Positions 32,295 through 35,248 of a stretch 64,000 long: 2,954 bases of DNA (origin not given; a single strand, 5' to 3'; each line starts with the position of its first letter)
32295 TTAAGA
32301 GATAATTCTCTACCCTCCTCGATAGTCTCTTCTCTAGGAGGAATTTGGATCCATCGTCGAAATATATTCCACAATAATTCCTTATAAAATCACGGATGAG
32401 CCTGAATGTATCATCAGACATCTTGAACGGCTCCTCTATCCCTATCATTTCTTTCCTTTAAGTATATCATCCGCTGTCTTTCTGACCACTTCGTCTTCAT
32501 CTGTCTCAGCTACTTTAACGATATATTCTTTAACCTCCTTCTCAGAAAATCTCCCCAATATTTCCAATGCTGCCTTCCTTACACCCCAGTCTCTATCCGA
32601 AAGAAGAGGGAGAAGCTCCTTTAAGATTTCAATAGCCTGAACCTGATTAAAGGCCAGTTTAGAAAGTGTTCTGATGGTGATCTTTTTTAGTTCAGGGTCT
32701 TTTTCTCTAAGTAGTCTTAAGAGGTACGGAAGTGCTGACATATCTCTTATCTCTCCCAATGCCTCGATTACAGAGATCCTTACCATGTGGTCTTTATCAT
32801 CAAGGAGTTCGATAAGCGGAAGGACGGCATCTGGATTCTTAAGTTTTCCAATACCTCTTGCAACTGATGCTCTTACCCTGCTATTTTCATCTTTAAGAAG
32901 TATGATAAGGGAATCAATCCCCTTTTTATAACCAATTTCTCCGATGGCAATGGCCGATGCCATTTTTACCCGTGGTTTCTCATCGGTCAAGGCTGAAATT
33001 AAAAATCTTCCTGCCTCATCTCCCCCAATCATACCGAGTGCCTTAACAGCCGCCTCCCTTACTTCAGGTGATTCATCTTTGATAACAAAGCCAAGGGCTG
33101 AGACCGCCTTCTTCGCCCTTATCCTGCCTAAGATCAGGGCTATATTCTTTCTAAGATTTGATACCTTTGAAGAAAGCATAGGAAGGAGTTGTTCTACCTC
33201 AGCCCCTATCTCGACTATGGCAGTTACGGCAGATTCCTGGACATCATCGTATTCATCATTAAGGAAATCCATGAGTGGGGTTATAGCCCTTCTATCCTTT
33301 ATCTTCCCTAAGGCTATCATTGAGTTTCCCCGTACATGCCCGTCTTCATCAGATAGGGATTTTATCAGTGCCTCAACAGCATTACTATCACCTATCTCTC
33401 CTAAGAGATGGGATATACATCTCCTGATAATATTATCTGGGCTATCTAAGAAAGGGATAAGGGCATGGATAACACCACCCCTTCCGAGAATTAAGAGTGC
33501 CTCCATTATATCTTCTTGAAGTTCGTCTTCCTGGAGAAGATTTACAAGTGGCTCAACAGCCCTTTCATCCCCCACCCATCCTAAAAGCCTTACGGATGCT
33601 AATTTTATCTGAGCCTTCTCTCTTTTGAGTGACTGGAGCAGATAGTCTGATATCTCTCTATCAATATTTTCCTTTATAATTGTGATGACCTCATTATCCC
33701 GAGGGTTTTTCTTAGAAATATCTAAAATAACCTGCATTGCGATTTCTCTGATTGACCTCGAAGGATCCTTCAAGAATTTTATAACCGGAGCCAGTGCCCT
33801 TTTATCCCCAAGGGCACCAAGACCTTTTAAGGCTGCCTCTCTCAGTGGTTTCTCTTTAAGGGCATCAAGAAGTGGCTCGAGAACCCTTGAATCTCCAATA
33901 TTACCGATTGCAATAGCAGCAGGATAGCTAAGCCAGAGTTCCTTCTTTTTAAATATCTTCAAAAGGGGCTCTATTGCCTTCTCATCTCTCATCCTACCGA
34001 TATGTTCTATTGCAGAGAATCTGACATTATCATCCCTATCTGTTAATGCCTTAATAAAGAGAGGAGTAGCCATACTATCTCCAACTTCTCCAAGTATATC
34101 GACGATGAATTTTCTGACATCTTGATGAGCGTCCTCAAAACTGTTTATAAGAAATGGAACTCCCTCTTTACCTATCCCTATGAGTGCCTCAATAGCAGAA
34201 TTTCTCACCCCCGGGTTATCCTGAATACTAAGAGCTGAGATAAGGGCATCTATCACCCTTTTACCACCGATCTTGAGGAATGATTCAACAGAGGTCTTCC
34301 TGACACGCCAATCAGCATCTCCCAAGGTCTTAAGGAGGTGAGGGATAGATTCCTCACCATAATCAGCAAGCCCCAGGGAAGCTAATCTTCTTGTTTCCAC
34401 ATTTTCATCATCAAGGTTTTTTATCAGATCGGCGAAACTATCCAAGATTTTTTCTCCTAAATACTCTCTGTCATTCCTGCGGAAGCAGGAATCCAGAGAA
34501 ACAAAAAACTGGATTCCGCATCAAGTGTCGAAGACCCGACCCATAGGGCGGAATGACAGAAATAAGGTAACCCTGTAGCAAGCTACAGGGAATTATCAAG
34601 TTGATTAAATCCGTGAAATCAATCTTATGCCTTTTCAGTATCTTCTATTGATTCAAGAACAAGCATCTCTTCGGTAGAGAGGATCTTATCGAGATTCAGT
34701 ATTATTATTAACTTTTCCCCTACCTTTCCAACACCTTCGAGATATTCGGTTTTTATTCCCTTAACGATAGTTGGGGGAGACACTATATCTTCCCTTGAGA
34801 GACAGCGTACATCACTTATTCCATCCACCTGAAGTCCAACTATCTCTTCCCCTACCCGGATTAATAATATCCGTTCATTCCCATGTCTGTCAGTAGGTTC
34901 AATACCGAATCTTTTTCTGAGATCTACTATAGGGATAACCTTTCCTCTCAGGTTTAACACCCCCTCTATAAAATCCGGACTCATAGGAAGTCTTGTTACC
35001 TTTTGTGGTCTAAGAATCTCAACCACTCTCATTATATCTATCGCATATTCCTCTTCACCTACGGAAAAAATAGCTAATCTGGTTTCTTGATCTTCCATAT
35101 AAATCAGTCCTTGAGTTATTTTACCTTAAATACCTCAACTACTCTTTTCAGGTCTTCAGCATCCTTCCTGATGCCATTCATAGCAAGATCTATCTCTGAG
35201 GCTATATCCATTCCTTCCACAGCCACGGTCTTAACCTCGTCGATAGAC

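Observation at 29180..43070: Complete chemosensory operon with atypical accessory proteins: ExeA-like AAA+ ATPase next to an extended CheW, a 20-repeat HEAT protein and a GAF/coiled-coil protein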

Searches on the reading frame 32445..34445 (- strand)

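Call 3: search_protein_families(library=pfam, proteins=[window:32445-34445:-], max_evalue=0.01)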
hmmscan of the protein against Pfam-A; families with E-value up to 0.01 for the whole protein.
window:32445-34445:- (666 aa): 25 families
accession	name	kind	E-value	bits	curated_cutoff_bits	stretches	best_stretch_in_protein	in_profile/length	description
PF13646.12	HEAT_2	-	3.9e-110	360.8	27.7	10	511-594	2-87/88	HEAT repeats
PF02985.28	HEAT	-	2.8e-64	207.3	23.5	3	607-635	1-29/31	HEAT repeat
PF03130.22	HEAT_PBS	-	1.6e-63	204.2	20.9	5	371-397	1-27/27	PBS lyase HEAT-like repeat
PF13513.12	HEAT_EZ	-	2.9e-40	136.5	27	0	538-566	27-55/55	HEAT-like repeat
PF12717.13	Cnd1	-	4e-22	79.4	26.4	2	356-433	22-106/162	non-SMC mitotic condensation complex subunit 1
PF00514.29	Arm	-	1.9e-21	75.8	20.6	0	565-598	7-40/41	Armadillo/beta-catenin-like repeat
PF01602.26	Adaptin_N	-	2.4e-13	50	37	2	515-616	121-239/524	Adaptin N terminal region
PF21581.3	SCD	-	2.6e-13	50.5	27.5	0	451-472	35-56/75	Stromalin conservative domain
PF12755.13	Vac14_Fab1_bd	-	1.9e-11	44.9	22.1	0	27-59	22-54/97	Vacuolar 14 Fab1-binding region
PF25786.1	HEAT_GCN1_C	-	1.6e-07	31.9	27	0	429-526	10-85/151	GCN1-like, C-terminal HEAT repeats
PF24714.1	TOR1L1_N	-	1.6e-07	31.4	43.3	0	575-637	176-242/281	TORTIFOLIA1 N-terminal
PF20168.4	PDS5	-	3e-07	29.1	27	0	549-640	294-394/1053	Sister chromatid cohesion protein PDS5 protein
PF25757.1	TPR_DNAAF5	-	3.1e-07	30.3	27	0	217-257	41-82/288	Dynein axonemal assembly factor 5-like, TPR repeats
PF25767.1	ARM_TBCD_2nd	-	6.6e-06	26.1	29.7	0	508-536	77-105/245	Tubulin-specific chaperone D-like, ARM repeats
PF18991.6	DUF5724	-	2.5e-05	22.9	25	0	352-477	426-555/1214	Family of unknown function (DUF5724)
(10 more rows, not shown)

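Call 6: search_protein_families(library=ncbifam, proteins=[window:32445-34445:-], max_evalue=0.001)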
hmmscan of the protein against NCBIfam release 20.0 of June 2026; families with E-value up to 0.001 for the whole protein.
window:32445-34445:- (666 aa): 9 families
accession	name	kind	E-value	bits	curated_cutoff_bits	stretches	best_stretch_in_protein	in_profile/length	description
NF045915.1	PhycobilmeDegNblB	equivalog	2.4e-50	171.1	300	6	551-657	111-211/214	phycobilisome degradation protein NblB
NF058502.1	phyc_lyase_CpcE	equivalog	8.1e-45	153.4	330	3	507-581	34-115/260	C-phycocyanin alpha-cysteine-84 phycocyanobilin lyase subunit CpcE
NF058515.1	phyc_lyase_CpcF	equivalog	1.1e-32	113.2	220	2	52-158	19-125/200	C-phycocyanin alpha-cysteine-84 phycocyanobilin lyase subunit CpcF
NF010374.0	PRK13800.1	equivalog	1.1e-29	103.4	1196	2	444-662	620-832/898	fumarate reductase/succinate dehydrogenase flavoprotein subunit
NF007244.0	PRK09687.1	equivalog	7e-27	94.5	275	3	354-425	192-260/285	putative lyase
TIGR02270.1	TIGR02270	subfamily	1.6e-25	90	206.8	3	17-229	70-282/410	TIGR02270 family protein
NF058505.1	phyc_lyase_CpeY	equivalog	2.2e-23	82.6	600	3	351-476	43-176/419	C-phycoerythrin alpha-cysteine-82 phycoerythrobilin lyase CpeY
NF045662.1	DVU0298_fam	equivalog_domain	8.2e-15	54.9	75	0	355-398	145-188/213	DVU0298 family protein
NF006501.0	PRK08937.3-1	equivalog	7.3e-10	39.2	310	0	377-504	53-187/191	adenylosuccinate lyase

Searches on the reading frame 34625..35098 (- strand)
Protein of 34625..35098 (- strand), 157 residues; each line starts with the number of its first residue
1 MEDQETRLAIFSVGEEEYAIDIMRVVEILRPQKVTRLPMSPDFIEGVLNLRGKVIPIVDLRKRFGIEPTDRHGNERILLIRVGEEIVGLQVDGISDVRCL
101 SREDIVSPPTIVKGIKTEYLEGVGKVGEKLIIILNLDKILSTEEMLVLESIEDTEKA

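Call 3: search_protein_families(library=pfam, proteins=[window:34625-35098:-], max_evalue=0.01)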
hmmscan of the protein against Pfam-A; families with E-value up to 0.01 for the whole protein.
window:34625-35098:- (157 aa): 1 family
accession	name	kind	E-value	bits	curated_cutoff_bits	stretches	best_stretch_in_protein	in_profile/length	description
PF01584.24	CheW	-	4.9e-39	133.6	23.5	1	9-143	3-137/138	CheW-like domain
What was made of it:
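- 34625..35098 (-): Canonical CheW (157 aa). Pfam CheW E 5e-39 (call 3)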

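Call 6: search_protein_families(library=ncbifam, proteins=[window:34625-35098:-], max_evalue=0.001)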
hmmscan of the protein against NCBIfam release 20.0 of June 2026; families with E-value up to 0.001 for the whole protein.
window:34625-35098:- (157 aa): 2 families
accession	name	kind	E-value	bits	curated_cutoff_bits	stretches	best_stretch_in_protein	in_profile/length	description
NF007903.0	PRK10612.1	equivalog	2.5e-38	131.4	260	1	7-152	18-163/167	chemotaxis protein CheW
NF041336.1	CheA_Halo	equivalog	4.9e-05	22.2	950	1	10-96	546-627/666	chemotaxis protein CheA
